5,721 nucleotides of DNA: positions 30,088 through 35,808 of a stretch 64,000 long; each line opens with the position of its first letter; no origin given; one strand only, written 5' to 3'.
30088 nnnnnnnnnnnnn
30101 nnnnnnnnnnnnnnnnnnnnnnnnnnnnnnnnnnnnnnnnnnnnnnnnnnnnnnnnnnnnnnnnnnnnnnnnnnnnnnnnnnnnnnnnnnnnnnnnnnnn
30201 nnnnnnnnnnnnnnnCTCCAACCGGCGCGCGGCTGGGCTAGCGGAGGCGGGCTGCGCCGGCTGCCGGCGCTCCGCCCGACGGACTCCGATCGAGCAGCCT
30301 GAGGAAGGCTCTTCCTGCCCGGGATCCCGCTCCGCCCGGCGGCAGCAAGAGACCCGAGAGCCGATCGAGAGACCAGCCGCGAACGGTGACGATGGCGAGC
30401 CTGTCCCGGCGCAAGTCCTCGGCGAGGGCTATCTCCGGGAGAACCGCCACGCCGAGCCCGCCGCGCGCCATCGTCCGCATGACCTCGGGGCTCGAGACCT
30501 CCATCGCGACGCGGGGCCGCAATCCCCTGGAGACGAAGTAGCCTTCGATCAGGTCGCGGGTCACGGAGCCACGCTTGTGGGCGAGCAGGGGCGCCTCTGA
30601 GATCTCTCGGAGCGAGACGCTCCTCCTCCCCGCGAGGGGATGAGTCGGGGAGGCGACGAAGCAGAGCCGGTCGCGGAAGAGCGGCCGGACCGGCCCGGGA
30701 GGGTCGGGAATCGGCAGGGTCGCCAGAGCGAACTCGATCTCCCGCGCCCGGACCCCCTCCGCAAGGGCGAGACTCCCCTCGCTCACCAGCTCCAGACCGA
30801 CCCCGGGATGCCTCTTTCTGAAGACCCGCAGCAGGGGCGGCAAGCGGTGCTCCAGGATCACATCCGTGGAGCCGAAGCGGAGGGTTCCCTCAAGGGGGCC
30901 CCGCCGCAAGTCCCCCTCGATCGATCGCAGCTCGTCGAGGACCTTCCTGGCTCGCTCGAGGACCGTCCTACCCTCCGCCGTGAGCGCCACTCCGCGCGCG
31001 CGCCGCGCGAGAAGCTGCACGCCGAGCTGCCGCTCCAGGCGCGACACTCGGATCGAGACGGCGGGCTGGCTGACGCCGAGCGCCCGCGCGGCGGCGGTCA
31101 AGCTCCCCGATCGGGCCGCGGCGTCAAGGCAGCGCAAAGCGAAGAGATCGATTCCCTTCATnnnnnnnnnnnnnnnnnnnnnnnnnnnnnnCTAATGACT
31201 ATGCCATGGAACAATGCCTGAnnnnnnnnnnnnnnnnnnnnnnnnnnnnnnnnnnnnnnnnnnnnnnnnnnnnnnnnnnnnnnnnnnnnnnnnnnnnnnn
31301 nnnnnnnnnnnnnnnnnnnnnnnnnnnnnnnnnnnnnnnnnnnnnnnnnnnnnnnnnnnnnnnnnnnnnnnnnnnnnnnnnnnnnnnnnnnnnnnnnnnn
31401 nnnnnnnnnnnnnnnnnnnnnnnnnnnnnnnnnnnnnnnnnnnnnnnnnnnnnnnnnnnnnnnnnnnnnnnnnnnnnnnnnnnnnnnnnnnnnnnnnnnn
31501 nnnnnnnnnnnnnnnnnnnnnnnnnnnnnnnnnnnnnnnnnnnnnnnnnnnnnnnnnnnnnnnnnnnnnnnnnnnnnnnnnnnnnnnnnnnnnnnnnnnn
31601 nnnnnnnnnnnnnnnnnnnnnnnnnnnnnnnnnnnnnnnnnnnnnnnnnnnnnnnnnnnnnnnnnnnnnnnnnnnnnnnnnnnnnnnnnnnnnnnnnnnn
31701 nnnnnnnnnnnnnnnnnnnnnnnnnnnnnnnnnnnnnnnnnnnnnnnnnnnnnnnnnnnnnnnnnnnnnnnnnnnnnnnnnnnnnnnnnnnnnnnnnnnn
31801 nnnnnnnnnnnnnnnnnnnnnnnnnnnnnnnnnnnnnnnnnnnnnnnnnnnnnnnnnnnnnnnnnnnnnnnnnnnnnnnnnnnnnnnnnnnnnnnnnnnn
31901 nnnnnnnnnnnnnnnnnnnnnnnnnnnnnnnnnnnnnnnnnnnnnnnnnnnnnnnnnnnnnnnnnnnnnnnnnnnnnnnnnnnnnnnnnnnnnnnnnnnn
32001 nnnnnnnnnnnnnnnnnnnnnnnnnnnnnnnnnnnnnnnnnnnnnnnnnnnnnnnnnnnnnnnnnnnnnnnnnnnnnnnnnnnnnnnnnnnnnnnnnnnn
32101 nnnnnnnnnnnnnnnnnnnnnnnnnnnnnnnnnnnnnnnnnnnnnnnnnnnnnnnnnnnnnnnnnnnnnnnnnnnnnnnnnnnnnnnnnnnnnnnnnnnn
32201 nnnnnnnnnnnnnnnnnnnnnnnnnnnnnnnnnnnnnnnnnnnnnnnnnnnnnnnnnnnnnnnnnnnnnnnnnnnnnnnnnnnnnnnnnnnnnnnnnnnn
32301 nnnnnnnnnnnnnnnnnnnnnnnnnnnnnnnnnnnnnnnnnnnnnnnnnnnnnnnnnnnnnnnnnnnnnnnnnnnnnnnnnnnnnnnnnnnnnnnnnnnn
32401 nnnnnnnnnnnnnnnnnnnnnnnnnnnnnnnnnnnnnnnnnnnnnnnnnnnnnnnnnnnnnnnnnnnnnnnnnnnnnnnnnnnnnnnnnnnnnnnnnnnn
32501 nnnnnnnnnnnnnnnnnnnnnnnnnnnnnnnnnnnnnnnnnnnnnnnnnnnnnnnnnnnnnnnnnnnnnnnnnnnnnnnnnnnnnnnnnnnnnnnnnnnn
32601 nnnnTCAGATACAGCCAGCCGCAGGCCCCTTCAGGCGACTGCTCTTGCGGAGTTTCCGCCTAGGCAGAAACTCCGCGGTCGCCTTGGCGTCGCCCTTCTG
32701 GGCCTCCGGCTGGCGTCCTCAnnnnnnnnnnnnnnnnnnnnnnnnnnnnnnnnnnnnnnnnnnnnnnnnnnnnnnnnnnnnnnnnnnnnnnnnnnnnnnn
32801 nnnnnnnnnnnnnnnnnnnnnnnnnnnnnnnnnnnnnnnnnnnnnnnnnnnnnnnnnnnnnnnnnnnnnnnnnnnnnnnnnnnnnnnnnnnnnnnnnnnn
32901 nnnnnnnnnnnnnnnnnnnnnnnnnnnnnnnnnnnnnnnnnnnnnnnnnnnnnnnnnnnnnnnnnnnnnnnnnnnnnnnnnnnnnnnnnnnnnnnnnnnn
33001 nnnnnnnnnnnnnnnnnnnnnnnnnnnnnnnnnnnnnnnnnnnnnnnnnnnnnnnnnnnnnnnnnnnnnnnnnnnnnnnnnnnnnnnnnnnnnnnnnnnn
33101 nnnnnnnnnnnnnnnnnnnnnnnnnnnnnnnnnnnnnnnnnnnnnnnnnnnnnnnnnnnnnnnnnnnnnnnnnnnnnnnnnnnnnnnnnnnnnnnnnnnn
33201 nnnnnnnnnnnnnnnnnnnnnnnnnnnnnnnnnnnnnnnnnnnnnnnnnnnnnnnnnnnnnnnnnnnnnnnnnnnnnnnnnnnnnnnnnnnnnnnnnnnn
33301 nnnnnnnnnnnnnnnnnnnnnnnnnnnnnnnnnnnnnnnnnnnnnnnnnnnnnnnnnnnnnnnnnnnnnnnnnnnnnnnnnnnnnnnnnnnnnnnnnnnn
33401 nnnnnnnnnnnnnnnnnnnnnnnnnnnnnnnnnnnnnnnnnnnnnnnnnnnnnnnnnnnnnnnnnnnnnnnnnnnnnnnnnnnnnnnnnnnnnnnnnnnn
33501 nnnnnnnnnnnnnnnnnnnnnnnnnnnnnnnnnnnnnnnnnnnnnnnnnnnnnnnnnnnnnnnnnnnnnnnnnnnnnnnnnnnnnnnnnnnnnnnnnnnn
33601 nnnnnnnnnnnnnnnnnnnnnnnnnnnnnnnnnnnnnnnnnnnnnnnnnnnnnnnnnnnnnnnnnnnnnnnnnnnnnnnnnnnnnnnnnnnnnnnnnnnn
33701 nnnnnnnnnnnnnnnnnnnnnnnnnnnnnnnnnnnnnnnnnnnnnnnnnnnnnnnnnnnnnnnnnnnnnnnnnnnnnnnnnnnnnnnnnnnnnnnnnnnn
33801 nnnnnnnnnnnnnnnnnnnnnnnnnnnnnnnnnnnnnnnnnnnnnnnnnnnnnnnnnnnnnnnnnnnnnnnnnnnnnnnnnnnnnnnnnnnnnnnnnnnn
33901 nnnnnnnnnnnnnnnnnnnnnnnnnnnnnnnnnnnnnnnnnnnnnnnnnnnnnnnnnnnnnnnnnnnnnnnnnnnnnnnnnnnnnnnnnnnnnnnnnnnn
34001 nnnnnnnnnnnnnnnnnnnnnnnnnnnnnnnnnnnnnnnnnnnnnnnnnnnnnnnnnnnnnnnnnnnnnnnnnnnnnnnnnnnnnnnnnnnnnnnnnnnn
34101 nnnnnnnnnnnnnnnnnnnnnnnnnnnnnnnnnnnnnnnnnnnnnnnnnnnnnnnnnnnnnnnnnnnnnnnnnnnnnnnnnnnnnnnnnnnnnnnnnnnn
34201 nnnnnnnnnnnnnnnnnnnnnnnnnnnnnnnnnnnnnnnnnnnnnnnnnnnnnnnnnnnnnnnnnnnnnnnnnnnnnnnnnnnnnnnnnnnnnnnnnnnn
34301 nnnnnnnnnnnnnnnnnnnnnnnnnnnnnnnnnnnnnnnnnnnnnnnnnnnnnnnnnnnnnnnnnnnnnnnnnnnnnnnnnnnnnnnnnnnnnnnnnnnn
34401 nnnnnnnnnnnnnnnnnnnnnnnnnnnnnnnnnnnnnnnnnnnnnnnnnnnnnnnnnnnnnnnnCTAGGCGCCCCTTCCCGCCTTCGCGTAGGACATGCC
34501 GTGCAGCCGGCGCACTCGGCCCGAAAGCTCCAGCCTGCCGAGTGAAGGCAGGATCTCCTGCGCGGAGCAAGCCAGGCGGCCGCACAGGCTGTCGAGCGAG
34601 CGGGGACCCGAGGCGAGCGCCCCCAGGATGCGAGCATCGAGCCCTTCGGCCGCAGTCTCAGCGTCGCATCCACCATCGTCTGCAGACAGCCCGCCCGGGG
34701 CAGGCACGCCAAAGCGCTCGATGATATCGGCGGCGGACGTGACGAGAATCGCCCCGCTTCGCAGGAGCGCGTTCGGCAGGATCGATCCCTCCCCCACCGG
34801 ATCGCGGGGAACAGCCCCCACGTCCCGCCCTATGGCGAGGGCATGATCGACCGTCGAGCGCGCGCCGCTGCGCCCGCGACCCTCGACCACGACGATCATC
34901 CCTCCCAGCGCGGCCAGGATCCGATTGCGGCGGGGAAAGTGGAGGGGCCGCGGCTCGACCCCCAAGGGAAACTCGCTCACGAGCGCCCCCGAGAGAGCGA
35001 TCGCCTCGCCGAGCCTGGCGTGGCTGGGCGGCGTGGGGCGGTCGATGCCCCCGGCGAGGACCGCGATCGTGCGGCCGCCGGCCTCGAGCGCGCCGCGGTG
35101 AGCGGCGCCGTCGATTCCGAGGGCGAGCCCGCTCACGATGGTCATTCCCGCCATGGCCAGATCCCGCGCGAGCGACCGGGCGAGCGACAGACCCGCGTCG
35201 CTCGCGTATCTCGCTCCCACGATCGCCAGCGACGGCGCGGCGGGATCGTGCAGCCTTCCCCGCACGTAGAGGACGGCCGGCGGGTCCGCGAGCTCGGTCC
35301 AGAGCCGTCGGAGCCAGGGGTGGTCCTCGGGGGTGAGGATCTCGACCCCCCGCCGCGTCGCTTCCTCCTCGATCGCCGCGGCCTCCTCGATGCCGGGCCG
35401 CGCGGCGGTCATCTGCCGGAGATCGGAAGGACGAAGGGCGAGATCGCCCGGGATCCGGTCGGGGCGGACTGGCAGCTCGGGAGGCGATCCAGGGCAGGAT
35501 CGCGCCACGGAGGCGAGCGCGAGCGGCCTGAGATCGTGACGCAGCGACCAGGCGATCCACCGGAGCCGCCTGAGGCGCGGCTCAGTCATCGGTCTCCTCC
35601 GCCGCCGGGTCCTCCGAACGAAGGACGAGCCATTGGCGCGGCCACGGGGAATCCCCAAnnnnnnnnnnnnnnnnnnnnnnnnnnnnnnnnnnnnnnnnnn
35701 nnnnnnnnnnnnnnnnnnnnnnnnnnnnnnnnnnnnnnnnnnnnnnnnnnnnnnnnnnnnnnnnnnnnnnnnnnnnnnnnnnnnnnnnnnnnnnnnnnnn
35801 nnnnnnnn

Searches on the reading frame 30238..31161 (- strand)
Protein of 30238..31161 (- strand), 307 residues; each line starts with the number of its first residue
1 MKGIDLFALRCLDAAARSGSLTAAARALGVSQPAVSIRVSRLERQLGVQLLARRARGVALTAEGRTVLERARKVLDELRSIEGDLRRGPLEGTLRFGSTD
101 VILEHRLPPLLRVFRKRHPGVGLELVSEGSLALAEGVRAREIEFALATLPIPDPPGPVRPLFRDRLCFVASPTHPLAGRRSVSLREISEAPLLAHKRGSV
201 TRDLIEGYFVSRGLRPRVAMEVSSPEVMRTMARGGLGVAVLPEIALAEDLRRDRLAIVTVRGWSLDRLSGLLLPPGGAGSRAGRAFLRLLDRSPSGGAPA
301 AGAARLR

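Call 16: search_protein_families(library=pfam, proteins=[window:30238-31161:-], max_evalue=0.01)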
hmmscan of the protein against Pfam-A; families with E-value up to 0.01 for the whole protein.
window:30238-31161:- (307 aa): 4 families
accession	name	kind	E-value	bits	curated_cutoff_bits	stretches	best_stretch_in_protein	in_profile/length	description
PF03466.25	LysR_substrate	-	1e-50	172.4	28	1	88-291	2-205/209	LysR substrate binding domain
PF00126.33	HTH_1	-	8e-21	74.2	26.6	1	8-65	3-60/60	Bacterial regulatory helix-turn-helix protein, lysR family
PF13556.12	HTH_30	-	0.00025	21.2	27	1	12-54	5-48/59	PucR C-terminal helix-turn-helix domain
PF13404.12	HTH_AsnC-type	-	0.0025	18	27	1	9-43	9-42/42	AsnC-type helix-turn-helix domain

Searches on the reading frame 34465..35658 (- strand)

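Call 16: search_protein_families(library=pfam, proteins=[window:34465-35658:-], max_evalue=0.01)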
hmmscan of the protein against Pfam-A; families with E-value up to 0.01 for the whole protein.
window:34465-35658:- (397 aa): 3 families
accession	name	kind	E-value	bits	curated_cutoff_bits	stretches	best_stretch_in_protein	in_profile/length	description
PF02481.21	DNA_processg_A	-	8.5e-58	195.4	29.6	1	101-307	3-211/212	DNA recombination-mediator protein A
PF17782.7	DprA_WH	-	9.5e-11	42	22.9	1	334-387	7-60/61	DprA winged helix domain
PF18306.6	LDcluster4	-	4e-05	23.7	26.3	1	145-203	5-64/151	SLOG cluster4 family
